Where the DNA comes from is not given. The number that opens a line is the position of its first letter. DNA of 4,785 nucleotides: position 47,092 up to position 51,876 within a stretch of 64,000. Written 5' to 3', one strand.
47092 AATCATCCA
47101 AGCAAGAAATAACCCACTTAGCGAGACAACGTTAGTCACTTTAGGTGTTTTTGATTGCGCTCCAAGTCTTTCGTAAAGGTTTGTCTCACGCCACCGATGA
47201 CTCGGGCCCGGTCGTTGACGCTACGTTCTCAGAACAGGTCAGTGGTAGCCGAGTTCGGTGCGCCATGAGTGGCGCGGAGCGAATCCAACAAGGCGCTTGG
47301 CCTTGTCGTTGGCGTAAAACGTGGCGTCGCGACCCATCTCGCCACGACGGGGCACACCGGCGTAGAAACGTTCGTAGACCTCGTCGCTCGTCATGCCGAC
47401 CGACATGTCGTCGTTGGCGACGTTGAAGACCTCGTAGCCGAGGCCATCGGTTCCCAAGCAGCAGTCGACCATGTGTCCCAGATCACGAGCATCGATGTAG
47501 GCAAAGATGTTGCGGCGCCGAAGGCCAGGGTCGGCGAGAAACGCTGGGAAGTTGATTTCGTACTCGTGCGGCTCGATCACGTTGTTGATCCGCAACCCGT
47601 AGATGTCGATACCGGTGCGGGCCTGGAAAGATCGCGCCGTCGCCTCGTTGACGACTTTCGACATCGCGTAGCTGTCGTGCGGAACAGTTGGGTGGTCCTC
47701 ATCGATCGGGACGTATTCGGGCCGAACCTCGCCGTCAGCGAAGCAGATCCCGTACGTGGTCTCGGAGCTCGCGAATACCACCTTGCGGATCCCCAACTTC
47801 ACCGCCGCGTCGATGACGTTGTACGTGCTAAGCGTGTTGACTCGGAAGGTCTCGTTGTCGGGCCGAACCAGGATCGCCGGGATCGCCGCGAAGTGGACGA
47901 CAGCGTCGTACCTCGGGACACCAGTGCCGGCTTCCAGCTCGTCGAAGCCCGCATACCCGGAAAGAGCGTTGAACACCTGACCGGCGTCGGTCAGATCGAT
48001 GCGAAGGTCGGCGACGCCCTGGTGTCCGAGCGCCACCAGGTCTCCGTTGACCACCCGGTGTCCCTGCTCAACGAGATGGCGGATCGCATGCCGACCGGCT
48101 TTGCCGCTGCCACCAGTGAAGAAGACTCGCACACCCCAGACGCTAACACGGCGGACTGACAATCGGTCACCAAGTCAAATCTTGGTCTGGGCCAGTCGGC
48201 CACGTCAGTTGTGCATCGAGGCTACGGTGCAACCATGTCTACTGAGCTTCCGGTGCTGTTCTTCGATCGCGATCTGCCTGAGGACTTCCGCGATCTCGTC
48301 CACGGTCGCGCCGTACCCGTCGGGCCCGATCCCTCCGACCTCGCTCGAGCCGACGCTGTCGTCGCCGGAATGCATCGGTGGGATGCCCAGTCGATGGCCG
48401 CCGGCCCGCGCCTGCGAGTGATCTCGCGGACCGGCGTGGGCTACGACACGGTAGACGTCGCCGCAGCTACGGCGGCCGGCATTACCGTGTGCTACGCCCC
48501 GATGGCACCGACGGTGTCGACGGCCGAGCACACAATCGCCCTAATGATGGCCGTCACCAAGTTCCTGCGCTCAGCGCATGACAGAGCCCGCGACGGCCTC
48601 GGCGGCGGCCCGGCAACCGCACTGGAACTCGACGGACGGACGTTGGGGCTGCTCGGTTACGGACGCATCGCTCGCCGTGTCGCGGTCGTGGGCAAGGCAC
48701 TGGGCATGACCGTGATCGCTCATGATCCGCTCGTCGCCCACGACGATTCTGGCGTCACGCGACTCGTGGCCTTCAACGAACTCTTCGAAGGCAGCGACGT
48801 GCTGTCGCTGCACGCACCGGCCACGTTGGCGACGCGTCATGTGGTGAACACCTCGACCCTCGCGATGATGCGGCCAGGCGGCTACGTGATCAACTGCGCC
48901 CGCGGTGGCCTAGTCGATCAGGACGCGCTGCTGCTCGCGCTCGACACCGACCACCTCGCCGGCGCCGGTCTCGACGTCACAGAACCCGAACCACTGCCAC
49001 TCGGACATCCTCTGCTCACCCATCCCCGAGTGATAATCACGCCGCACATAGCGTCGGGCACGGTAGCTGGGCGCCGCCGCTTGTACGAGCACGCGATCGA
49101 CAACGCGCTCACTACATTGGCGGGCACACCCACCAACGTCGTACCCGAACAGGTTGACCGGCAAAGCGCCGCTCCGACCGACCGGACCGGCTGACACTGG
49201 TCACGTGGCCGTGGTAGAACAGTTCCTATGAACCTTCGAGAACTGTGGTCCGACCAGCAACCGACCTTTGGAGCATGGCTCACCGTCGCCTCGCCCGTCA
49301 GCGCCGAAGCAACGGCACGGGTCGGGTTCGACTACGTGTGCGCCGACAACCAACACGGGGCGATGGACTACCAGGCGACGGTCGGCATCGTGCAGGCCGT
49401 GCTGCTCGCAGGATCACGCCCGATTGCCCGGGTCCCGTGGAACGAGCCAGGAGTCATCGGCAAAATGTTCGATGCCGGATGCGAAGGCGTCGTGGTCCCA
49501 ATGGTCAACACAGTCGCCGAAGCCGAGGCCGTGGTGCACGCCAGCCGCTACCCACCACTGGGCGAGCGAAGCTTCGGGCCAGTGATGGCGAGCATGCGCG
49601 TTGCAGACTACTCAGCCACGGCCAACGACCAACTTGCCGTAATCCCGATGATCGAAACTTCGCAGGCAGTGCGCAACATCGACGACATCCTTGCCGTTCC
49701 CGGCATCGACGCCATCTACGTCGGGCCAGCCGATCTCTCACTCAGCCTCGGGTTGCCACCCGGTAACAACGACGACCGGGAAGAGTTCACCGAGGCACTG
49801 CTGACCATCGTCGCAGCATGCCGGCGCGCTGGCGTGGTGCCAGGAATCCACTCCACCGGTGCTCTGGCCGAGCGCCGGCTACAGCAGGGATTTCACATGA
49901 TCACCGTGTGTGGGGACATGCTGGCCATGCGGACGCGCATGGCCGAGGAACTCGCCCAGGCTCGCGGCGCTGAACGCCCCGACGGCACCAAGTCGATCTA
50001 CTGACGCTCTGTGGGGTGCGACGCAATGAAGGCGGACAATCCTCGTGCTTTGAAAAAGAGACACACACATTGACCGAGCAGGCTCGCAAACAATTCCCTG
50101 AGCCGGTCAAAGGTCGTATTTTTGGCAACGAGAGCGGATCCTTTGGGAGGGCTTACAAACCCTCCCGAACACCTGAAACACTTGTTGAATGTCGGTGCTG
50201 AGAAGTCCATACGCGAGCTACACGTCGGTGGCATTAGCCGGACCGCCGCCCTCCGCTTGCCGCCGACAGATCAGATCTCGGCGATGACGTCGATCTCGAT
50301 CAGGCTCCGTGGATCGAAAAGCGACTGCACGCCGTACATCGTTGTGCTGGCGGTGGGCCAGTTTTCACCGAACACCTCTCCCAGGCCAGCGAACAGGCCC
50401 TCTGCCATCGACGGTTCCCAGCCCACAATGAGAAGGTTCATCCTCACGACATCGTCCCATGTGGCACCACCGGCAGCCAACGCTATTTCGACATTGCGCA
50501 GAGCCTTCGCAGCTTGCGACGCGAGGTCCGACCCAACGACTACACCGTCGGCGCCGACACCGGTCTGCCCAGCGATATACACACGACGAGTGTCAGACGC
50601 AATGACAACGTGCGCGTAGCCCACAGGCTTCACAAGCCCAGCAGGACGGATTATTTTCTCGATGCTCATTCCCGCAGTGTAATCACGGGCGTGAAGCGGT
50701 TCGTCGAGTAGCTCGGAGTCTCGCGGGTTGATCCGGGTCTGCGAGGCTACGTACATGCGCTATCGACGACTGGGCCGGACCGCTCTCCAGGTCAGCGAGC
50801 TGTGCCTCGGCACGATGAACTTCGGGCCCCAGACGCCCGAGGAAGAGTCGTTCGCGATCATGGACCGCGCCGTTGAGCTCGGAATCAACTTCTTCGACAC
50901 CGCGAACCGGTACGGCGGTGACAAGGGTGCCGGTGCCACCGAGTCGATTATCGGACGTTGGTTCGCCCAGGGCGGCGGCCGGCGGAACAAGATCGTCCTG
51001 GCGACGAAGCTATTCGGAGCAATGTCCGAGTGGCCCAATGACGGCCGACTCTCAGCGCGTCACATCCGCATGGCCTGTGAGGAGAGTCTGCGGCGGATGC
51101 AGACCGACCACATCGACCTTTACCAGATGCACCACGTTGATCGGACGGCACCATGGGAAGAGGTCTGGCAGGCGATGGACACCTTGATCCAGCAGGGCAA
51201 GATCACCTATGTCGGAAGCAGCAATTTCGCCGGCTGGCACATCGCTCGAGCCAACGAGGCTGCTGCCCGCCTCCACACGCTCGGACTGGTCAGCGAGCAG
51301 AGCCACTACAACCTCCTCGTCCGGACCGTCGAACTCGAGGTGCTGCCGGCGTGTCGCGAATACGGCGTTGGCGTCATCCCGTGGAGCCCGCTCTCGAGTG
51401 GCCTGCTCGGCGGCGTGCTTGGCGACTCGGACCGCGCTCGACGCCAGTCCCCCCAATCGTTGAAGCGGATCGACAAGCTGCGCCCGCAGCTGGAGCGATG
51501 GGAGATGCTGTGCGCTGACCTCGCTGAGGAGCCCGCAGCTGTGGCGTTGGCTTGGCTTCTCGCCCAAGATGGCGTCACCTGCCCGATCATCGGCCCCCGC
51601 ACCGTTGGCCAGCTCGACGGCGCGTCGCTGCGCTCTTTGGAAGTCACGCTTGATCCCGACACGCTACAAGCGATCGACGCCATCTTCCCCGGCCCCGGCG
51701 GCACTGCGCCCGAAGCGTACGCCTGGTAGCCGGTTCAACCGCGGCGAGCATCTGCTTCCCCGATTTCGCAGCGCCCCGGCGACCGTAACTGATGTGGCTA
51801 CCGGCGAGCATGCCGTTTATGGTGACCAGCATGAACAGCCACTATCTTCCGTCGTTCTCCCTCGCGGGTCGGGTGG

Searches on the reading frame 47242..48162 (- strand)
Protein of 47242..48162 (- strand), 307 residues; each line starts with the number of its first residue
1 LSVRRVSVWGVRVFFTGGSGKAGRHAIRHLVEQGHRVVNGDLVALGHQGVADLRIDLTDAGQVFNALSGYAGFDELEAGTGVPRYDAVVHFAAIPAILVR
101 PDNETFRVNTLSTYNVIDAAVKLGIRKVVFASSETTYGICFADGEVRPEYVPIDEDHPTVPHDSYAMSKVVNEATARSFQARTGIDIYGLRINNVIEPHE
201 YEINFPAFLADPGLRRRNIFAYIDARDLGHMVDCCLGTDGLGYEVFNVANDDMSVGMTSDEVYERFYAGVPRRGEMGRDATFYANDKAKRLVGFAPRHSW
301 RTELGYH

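Call 66: search_protein_families(library=pfam, proteins=[window:47242-48162:-], max_evalue=0.1)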
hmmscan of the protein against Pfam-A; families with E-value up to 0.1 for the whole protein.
window:47242-48162:- (307 aa): 8 families
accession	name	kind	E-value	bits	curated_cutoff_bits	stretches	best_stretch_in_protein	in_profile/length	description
PF01370.27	Epimerase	-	3.1e-21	76.3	20.9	1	15-204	3-185/240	NAD dependent epimerase/dehydratase family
PF16363.11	GDP_Man_Dehyd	-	2.4e-14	54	27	1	16-199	3-187/332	GDP-mannose 4,6 dehydratase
PF01073.25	3Beta_HSD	-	1.3e-07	31.4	22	1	16-174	3-155/280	3-beta hydroxysteroid dehydrogenase/isomerase family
PF07993.18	NAD_binding_4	-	1.7e-06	27.8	20.1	1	84-196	88-208/258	Male sterility protein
PF13460.12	NAD_binding_10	-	0.00031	21.1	27.2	1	17-133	1-98/184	NAD(P)H-binding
PF04321.23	RmlD_sub_bind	-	0.00071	19.2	27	1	12-183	2-143/287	RmlD substrate binding domain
PF02719.21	Polysacc_synt_2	-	0.0015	18.2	20.2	1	15-133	3-128/293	Polysaccharide biosynthesis protein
PF07475.17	Hpr_kinase_C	-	0.099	12.6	33.3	0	6-49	14-57/171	HPr Serine kinase C-terminal domain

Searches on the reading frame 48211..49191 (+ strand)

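Call 87: search_protein_families(library=ncbifam, proteins=[window:48211-49191:+], max_evalue=1)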
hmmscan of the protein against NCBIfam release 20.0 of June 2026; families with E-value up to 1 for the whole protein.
window:48211-49191:+ (327 aa): 21 families
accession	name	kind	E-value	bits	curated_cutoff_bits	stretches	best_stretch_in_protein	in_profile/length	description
TIGR01327.1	PGDH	equivalog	4.5e-64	217.1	454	1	53-307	48-305/525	phosphoglycerate dehydrogenase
NF005069.0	PRK06487.1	equivalog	3.1e-56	190.7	448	1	44-311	46-319/320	2-hydroxyacid dehydrogenase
NF009714.1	PRK13243.1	equivalog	2.8e-51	174.8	455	1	47-315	46-326/332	glyoxylate reductase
NF008759.0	PRK11790.1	equivalog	7.2e-42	143.5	404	1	60-287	69-301/410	phosphoglycerate dehydrogenase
NF005750.0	PRK07574.1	equivalog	2e-40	139.1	329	1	61-297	108-350/386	NAD-dependent formate dehydrogenase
NF005387.0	PRK06932.1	equivalog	1.8e-38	132.2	492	1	47-298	45-305/314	2-hydroxyacid dehydrogenase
NF011938.0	PRK15409.1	equivalog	1.8e-37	129.1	492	1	44-307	43-313/324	glyoxylate/hydroxypyruvate reductase GhrB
NF006263.0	PRK08410.1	equivalog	9.9e-37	127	389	1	57-299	53-303/311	D-2-hydroxyacid dehydrogenase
NF041369.1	Dhydh_Halo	equivalog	9.4e-33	113.7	400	1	35-285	29-277/305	D-2-hydroxyacid dehydrogenase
NF000492.1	vanH_gen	exception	1.5e-30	106.3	540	1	69-260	68-255/312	D-lactate dehydrogenase VanH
NF005027.0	PRK06436.1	equivalog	1.9e-29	102.8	261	1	63-313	45-290/303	2-hydroxyacid dehydrogenase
NF001309.0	PRK00257.1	equivalog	7.8e-28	97.5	434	1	43-311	34-285/379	4-phosphoerythronate dehydrogenase PdxB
NF006374.0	PRK08605.1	subfamily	3.4e-25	88.8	356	1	69-306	71-325/332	D-lactate dehydrogenase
NF000004.1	vanH-D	exception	7.6e-25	87.7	550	1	69-282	74-296/323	D-lactate dehydrogenase VanH-D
NF000128.1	vanH-Sc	exception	1.1e-23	84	650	1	70-260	89-275/337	D-lactate dehydrogenase VanH-Sc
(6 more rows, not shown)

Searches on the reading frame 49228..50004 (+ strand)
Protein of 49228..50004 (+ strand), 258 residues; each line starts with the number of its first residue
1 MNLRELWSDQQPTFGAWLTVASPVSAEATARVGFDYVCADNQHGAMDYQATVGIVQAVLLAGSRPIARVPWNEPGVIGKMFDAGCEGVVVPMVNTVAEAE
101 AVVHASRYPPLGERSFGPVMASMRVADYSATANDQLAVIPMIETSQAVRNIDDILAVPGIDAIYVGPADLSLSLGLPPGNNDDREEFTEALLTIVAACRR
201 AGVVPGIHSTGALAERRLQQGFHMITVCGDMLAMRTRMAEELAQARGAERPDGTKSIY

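Call 22: find_encoding_contigs(protein=window:49228-50004:+, flank=10000, max_places=10)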
Protein window:49228-50004:+ (258 aa): 1 contig read that carries it; 1 place shown.
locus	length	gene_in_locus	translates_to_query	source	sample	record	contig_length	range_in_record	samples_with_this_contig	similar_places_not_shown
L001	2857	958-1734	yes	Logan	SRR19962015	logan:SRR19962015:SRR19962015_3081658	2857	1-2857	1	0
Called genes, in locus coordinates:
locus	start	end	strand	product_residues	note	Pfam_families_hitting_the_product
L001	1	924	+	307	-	?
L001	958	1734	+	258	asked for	PF03328:HpcH_HpaI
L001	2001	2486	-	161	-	PF01042:Ribonuc_L-PSP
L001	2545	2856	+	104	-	?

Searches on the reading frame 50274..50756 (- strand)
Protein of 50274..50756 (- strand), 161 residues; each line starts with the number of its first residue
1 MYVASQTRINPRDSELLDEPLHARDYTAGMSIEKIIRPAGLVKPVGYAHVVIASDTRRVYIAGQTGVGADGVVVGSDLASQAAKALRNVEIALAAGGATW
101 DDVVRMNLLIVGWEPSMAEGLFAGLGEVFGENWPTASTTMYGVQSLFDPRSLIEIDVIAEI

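Call 66: search_protein_families(library=pfam, proteins=[window:50274-50756:-], max_evalue=0.1)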
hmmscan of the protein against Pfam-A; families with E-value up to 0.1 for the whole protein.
window:50274-50756:- (161 aa): 1 family
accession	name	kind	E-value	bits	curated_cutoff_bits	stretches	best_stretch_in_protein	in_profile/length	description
PF01042.26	Ribonuc_L-PSP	-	6.4e-17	62.1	27.3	1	46-160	10-120/121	Endoribonuclease L-PSP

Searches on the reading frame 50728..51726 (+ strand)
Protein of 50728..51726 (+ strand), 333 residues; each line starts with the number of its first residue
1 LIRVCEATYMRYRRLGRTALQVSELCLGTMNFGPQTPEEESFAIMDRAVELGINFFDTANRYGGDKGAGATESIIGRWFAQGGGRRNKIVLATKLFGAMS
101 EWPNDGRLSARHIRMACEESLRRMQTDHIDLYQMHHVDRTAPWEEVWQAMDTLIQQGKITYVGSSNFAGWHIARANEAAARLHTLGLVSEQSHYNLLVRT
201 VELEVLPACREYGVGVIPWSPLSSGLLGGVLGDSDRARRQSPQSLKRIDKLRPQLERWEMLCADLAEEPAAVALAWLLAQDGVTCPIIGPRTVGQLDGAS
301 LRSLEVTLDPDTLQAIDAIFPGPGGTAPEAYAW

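Call 87: search_protein_families(library=ncbifam, proteins=[window:50728-51726:+], max_evalue=1)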
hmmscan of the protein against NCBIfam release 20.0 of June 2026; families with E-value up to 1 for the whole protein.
window:50728-51726:+ (333 aa): 7 families
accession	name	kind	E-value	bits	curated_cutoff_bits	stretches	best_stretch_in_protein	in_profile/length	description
TIGR01293.1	Kv_beta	subfamily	1.4e-41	142.6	365.4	1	10-319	1-318/319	voltage-dependent potassium channel subunit beta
NF007912.0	PRK10625.1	equivalog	1.1e-39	136.9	415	1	10-320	1-338/346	NADP(H)-dependent aldo-keto reductase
NF007388.0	PRK09912.1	subfamily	1.4e-32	113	448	1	9-317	12-329/346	L-glyceraldehyde 3-phosphate reductase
NF049922.1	MethglyxlRedYdjG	equivalog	7e-30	104.2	550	1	10-316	1-317/326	NADH-dependent methylglyoxal reductase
NF007695.0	PRK10376.1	subfamily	3e-17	62.6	280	2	11-223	16-216/290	oxidoreductase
NF008598.0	PRK11565.1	equivalog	5.7e-13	48.6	425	1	35-225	24-192/275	2,5-didehydrogluconate reductase DkgA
NF008377.0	PRK11172.1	equivalog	1.8e-08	33.9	327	1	40-177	17-141/267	2,5-didehydrogluconate reductase DkgB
